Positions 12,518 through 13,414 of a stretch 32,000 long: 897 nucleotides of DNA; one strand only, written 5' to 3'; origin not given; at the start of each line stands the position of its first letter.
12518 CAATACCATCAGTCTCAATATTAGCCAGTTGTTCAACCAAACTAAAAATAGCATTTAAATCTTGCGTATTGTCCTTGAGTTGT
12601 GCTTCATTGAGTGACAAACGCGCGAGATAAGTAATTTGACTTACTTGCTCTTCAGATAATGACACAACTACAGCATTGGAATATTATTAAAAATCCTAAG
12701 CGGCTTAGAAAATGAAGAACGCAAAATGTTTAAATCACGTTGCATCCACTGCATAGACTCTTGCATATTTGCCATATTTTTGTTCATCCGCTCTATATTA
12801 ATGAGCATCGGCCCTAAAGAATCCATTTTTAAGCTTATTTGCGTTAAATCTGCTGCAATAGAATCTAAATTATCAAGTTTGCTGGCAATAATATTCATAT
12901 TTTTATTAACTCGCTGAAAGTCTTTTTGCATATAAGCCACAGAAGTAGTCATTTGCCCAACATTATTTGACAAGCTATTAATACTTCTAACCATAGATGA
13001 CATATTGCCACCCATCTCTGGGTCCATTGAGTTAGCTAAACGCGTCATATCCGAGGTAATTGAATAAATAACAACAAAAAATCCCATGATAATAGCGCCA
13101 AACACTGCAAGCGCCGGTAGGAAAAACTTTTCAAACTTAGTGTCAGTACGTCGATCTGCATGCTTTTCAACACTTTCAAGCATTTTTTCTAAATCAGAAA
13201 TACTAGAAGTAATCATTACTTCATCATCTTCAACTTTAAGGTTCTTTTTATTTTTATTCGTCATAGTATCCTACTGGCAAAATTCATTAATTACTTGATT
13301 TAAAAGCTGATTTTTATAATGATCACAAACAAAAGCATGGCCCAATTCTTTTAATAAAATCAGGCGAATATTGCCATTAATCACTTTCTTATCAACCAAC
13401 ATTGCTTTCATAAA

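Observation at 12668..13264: An unrecognised methionine-rich single-pass membrane protein is wedged between aroB and gatC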

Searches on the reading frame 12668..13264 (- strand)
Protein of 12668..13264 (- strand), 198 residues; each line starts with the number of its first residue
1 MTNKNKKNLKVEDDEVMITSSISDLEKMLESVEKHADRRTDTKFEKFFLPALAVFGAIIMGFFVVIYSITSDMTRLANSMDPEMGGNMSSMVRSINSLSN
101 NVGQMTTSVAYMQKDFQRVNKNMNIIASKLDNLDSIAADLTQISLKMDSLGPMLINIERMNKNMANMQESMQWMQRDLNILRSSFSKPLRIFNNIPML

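Call 3: search_protein_families(library=pfam, proteins=[window:12668-13264:-], max_evalue=10)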
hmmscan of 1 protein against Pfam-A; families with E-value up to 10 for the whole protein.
window:12668-13264:- (198 aa): 43 families (the best 25 are shown)
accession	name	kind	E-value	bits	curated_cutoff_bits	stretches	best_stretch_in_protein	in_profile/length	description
PF07889.17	DUF1664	-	0.0018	18.8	34.6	2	75-134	63-121/124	Protein of unknown function (DUF1664)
PF05478.16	Prominin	-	0.015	13.8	34.3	1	58-185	151-269/799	Prominin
PF10046.14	BLOC1_2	-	0.024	15.5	33.4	2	97-144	31-78/96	Biogenesis of lysosome-related organelles complex-1 subunit 2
PF00435.27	Spectrin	-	0.028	15.3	29.9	1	98-143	24-70/105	Spectrin repeat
PF06419.17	COG6_N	-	0.037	14.6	27.4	2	90-134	37-81/114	Conserved oligomeric complex COG6, N-terminal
PF10158.14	LOH1CR12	-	0.038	14.5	24.7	1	76-160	32-116/131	Tumour suppressor protein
PF04513.17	Baculo_PEP_C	-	0.043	14.3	38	1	87-178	17-108/140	Baculovirus polyhedron envelope protein, PEP, C terminus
PF04136.21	COG3_N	-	0.044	14.2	27.9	2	88-143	6-61/147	Conserved oligomeric Golgi complex subunit 3, N-terminal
PF15821.10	DUF4709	-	0.048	14.5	27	1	91-125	25-59/110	Domain of unknown function (DUF4709)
PF10241.14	KxDL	-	0.049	14.4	27.2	1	96-137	37-78/86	Uncharacterized conserved protein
PF08328.16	ASL_C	-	0.058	13.9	35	1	98-147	16-65/115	Adenylosuccinate lyase C-terminal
PF08650.15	DASH_Dad4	-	0.063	13.7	29.8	2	100-125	18-44/71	DASH complex subunit Dad4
PF05064.18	Nsp1_C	-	0.077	13.3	24.1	1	6-40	69-103/114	Nsp1-like C-terminal region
PF13094.11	CENP-Q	-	0.08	13.5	28.5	1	39-114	111-156/162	CENP-Q, a CENPA-CAD centromere complex subunit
PF05531.17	NPV_P10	-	0.083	13.8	29.8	1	101-154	12-65/75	Nucleopolyhedrovirus P10 protein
PF06103.16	DUF948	-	0.1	13.2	37.2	1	91-163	17-83/89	Bacterial protein of unknown function (DUF948)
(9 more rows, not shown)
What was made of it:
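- On DUF948 / YoxC (FacZ): The query scores 13.2 bits (call 3).
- Closest known: DUF948 / COG4768 YoxC family. Different: The query is far below the Pfam cut-off (13.2 against 37.2 bits, call 3).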

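Call 4: search_protein_families(library=ncbifam, proteins=[window:12668-13264:-], max_evalue=10)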
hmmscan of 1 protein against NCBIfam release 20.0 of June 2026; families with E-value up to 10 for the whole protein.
window:12668-13264:- (198 aa): 20 families
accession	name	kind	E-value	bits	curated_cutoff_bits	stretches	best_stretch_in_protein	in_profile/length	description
TIGR04211.1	SH3_and_anchor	equivalog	2.7e-05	23.9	65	2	94-173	88-166/198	TIGR04211 family SH3 domain-containing protein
NF047515.1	SpiroCoCo_C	equivalog_domain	0.00021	20.5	125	1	89-179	110-197/313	SpiroCoCo family coiled-coil protein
NF040788.1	S-lay_SlaB_Mtsph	equivalog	0.00064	18.7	700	1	57-138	308-388/416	S-layer protein SlaB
NF010432.0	PRK13858.1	equivalog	0.0007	19.6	173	1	81-144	68-132/148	T-DNA border endonuclease subunit VirD1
NF045650.1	CD1247_Nterm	equivalog_domain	0.005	17.4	30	1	148-181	32-65/70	CD1247 N-terminal domain-containing protein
NF058675.1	RcGTA_tape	equivalog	0.0051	16.6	220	2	131-190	5-61/220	RcGTA-type gene transfer agent tail tape measure protein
NF045487.1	ASRP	equivalog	0.026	13.1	300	1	105-183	192-270/593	archaea-specific SMC-related protein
NF041336.1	CheA_Halo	equivalog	0.028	13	950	1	92-160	298-366/666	chemotaxis protein CheA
NF043058.1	T4SS_LegC2C7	subfamily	0.036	13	350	1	90-187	112-210/348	LegC2/C7 family Dot/Icm T4SS effector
TIGR02168.1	SMC_prok_B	equivalog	0.07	10.8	567.35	1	94-172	296-375/1181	chromosome segregation protein SMC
NF053563.1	Rkd4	equivalog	0.074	11.2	860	1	23-175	264-411/747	arcadin-4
NF047516.1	LA_3659_fam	equivalog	0.081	12.5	36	1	88-159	77-148/221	LA_3659 family protein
NF047514.1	SpiroCoCo_N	equivalog_domain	0.081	12.5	75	1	88-159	77-148/221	SpiroCoCo family coiled-coil protein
NF003034.1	PRK03918.1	equivalog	0.11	10.5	700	1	90-168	204-282/878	DNA double-strand break repair ATPase Rad50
NF041034.1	Rad50_Sulf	equivalog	0.13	10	1000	1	10-183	368-531/872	DNA double-strand break repair ATPase Rad50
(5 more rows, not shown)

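Call 6: find_homologous_proteins(query=window:12668-13264:-, max_evalue=0.001)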
Query window:12668-13264:- (198 aa): 105 proteins with E <= 0.001 among 185 candidates.
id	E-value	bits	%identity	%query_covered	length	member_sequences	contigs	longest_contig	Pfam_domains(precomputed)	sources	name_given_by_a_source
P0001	7.3e-109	379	92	100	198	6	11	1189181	-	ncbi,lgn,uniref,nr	ncbi:hypothetical protein HUE58_01210 [Candidatus Ruthia endofausta]|uniref:Methyl-accepting chemota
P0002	8.3e-102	357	89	100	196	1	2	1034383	-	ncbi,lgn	-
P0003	2.0e-101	355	89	98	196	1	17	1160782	-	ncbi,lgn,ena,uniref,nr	ncbi:hypothetical protein Rmag_0342 [Candidatus Ruthia magnifica str. Cm (Calyptogena magnifica)]|un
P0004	6.7e-101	354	88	100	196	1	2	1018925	-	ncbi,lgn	-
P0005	1.1e-100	353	88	100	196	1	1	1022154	-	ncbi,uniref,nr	ncbi:hypothetical protein [Candidatus Vesicomyidisocius calyptogenae]|uniref:Inclusion membrane prot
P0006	2.0e-100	352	88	100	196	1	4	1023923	-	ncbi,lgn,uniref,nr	ncbi:MAG: hypothetical protein H0A74_02155 [Candidatus Vesicomyosocius endoextente]|uniref:Inclusion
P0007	5.9e-100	351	88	98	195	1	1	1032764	-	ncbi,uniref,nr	ncbi:hypothetical protein [Candidatus Vesicomyidisocius sp. SY067_SCS001]|uniref:hypothetical protei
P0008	1.6e-98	346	82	100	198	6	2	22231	-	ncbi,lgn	-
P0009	2.6e-97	342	82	100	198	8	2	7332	-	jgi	jgi:methyl-accepting chemotaxis protein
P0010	2.1e-94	332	81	99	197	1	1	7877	-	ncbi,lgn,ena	-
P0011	1.5e-90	320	79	100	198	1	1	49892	-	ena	-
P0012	4.0e-90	319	79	100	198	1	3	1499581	-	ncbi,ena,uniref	ncbi:hypothetical protein [Candidatus Thioglobus sp.]|uniref:hypothetical protein n=1 Tax=Candidatus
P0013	4.3e-89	315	77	100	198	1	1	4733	-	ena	-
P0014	1.4e-88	313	78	97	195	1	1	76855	-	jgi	-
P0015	1.2e-87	310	77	100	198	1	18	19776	-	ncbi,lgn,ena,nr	ncbi:MAG: hypothetical protein ISR70_03470 [Candidatus Thioglobus sp.]|nr:hypothetical protein [Cand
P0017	5.3e-87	308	75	99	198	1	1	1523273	-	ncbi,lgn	-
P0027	6.0e-83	295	76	100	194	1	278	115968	-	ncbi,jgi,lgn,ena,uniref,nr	ncbi:hypothetical protein [Candidatus Thioglobus sp.]|jgi:phage-related minor tail protein|uniref:hy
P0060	1.1e-70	255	61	99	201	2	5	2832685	-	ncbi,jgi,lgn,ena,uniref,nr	ncbi:hypothetical protein BTHERMOSOX_1486 [Bathymodiolus thermophilus thioautotrophic gill symbiont]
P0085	2.0e-59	219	58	100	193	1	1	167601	-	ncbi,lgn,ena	-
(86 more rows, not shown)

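Call 12: search_solved_structures(query=A1, max_evalue=10, show_alignments=2)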
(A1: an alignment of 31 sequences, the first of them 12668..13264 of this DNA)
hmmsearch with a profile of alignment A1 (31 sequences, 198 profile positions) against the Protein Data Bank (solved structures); distinct sequences matched with E-value up to 10: 195 (the best 60 are shown).
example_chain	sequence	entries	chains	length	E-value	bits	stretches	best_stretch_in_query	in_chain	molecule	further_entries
8qae_A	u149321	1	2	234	3.8e-11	46.5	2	73-177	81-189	sc-apCC-6-SLLA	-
6vag_A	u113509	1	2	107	2e-06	31.1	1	86-160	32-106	Phosphoprotein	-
6v85_F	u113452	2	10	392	1.8e-05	28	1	86-161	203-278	Phosphoprotein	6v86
6m15_B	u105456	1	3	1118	9.7e-05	25.6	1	68-158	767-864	Spike glycoprotein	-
6m16_B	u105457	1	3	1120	0.00014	25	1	69-158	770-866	Spike glycoprotein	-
6gaj_A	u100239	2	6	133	0.00032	23.9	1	97-143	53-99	Outer capsid protein sigma-1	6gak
2ch7_A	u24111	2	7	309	0.00054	23.1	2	74-159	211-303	METHYL-ACCEPTING CHEMOTAXIS PROTEIN | Methyl-accepting chemotaxis protein 2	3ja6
8a3k_UNK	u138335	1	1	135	0.00055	23.1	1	84-170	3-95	sc-apCC-4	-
2ch7_B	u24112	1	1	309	0.00074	22.7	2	87-143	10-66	METHYL-ACCEPTING CHEMOTAXIS PROTEIN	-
7zr2_A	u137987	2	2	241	0.00074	22.7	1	83-165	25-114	Spike protein S2',Chimeric protein mimic of SARS-CoV-2 Spike HR1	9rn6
3ja6_H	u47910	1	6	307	0.00084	22.5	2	88-142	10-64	Methyl-accepting chemotaxis protein 2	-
6gao_A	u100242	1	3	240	0.0012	22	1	97-143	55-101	Outer capsid protein sigma-1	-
8x7x_C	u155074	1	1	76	0.0019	21.4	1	72-134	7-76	HR1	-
2xzr_A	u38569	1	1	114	0.0025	21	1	66-153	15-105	IMMUNOGLOBULIN-BINDING PROTEIN EIBD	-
5zuv_A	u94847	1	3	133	0.0026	20.9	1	76-185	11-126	Spike glycoprotein,Spike glycoprotein,inhibitor EK1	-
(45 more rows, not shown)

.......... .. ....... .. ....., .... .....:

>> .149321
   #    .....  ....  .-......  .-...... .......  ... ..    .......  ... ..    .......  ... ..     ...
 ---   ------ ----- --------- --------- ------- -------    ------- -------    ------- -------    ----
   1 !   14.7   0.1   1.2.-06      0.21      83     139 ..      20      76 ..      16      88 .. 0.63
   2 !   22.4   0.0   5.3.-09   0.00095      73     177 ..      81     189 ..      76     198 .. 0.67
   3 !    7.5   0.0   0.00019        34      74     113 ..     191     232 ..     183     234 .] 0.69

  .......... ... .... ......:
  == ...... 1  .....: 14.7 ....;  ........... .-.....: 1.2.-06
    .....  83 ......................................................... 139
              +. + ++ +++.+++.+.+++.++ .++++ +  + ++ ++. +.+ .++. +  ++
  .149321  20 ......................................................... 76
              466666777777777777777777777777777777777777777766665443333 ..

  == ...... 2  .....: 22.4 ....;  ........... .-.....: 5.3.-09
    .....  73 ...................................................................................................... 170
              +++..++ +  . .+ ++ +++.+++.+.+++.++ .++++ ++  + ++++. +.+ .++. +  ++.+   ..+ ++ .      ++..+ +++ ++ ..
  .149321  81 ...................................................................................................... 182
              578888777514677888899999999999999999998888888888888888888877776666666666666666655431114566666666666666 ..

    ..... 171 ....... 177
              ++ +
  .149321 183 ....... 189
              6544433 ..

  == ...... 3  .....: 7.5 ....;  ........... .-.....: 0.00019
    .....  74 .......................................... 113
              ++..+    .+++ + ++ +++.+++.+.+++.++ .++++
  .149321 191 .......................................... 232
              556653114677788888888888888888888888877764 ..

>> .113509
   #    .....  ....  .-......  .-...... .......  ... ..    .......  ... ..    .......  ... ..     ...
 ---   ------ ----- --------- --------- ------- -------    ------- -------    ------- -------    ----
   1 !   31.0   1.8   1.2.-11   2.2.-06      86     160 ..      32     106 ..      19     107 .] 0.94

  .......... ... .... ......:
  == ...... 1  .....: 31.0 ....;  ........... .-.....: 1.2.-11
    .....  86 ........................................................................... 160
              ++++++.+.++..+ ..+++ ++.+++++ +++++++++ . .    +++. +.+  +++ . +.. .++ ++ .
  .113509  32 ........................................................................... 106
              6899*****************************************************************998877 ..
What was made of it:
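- On Methyl-accepting chemotaxis proteins (a name given by some sources): The PDB MCP matches are generic coiled-coil similarity, E about 5e-4 over 55-90 residues (call 12).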

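Call 13: search_protein_representatives(protein=window:12668-13264:-)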
Query: 198 residues. Proteins with E-value up to 0.001 (for the whole library): 114; up to 1e-10: 37; up to 1e-30: 5. The best 114 are listed.
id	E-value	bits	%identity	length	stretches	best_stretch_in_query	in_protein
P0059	2.4e-72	259.0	67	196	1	1-197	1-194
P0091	9.8e-55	201.7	89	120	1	1-118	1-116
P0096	2.2e-51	190.8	53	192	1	27-197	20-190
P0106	5.9e-49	182.9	53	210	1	11-197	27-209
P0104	3.3e-33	131.7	68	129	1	3-96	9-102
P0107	1.8e-30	122.7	75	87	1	112-198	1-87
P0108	6.8e-29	117.6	46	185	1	26-198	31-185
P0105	3.4e-23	99.1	65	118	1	3-77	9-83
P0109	1.5e-20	90.5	33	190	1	12-196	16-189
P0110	2.1e-20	90.0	35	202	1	28-189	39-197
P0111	1.1e-19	87.7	33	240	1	15-197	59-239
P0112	3.8e-18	82.7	34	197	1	24-194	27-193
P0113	4.1e-18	82.6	34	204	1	26-197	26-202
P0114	1.4e-17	80.8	40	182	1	38-194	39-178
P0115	2.0e-17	80.3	41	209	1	43-194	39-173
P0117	3.0e-15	73.2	29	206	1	26-194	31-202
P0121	2.1e-14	70.5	32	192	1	39-195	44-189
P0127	4.6e-13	66.1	28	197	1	12-194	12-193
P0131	1.1e-12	64.9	30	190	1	41-195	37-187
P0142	3.2e-10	56.9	23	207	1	39-194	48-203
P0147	1.2e-09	55.0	27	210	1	42-190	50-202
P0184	1.4e-05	41.7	29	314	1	42-195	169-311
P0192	8.0e-05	39.3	32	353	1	51-193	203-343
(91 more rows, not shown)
